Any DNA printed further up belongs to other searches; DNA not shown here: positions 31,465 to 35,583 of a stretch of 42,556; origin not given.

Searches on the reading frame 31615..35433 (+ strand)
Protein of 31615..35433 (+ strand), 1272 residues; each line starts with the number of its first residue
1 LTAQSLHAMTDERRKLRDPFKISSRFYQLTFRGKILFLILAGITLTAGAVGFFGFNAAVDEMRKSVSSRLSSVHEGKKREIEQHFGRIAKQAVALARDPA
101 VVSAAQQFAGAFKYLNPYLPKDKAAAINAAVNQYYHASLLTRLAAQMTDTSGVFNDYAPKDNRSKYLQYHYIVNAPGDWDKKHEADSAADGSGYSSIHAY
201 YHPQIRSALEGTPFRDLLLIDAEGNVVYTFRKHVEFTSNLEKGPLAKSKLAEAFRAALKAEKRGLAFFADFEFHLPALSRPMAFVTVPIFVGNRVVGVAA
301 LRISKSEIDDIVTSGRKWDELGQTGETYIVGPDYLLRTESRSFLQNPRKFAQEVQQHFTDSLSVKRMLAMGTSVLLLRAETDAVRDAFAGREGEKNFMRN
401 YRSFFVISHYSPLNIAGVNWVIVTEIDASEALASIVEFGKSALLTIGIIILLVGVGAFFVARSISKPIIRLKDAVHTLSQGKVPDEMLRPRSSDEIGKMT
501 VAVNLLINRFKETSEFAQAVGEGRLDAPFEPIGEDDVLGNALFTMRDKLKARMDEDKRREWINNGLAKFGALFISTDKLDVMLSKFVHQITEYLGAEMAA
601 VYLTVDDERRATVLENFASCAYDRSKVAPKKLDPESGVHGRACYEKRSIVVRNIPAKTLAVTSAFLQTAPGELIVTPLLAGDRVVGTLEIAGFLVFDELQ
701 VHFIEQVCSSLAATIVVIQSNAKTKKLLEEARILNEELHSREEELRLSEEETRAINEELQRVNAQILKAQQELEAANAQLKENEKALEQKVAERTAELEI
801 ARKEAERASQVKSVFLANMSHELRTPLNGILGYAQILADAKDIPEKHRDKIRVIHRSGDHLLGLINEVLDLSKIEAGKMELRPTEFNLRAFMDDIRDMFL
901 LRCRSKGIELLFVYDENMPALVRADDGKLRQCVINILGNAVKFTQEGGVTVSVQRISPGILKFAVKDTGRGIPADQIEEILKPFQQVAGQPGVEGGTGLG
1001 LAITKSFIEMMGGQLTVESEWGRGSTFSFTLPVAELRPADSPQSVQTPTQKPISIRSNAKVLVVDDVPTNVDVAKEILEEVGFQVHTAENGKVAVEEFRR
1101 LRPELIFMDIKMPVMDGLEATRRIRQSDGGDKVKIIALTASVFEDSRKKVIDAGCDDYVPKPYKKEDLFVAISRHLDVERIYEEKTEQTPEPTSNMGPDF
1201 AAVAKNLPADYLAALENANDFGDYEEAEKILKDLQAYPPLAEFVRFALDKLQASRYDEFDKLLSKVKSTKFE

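Call 5: search_protein_families(library=pfam, proteins=[window:31615-35433:+])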
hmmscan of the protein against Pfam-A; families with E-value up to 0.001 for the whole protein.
window:31615-35433:+ (1272 aa): 8 families
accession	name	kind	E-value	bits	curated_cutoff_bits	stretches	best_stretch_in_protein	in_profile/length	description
PF00072.30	Response_reg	-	4.7e-28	98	30.2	1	1061-1172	1-110/111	Response regulator receiver domain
PF02518.31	HATPase_c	-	6.2e-27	94.7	26.4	1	925-1034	2-110/111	Histidine kinase-, DNA gyrase B-, and HSP90-like ATPase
PF00512.31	HisKA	-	1.9e-20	73.1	26.9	1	812-877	2-66/66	His Kinase A (phospho-acceptor) domain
PF13185.12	GAF_2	-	2.7e-16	60.4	28.6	1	579-715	4-135/136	GAF domain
PF01590.32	GAF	-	5e-10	40.5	22.4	1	579-715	2-133/133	GAF domain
PF02743.24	dCache_1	-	9.2e-09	35.6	45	1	208-346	62-184/240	Cache domain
PF00672.30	HAMP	-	2.8e-07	31.2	25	1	459-509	1-50/53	HAMP domain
PF13492.12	GAF_3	-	2.4e-05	25.2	27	1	579-709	2-121/129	GAF domain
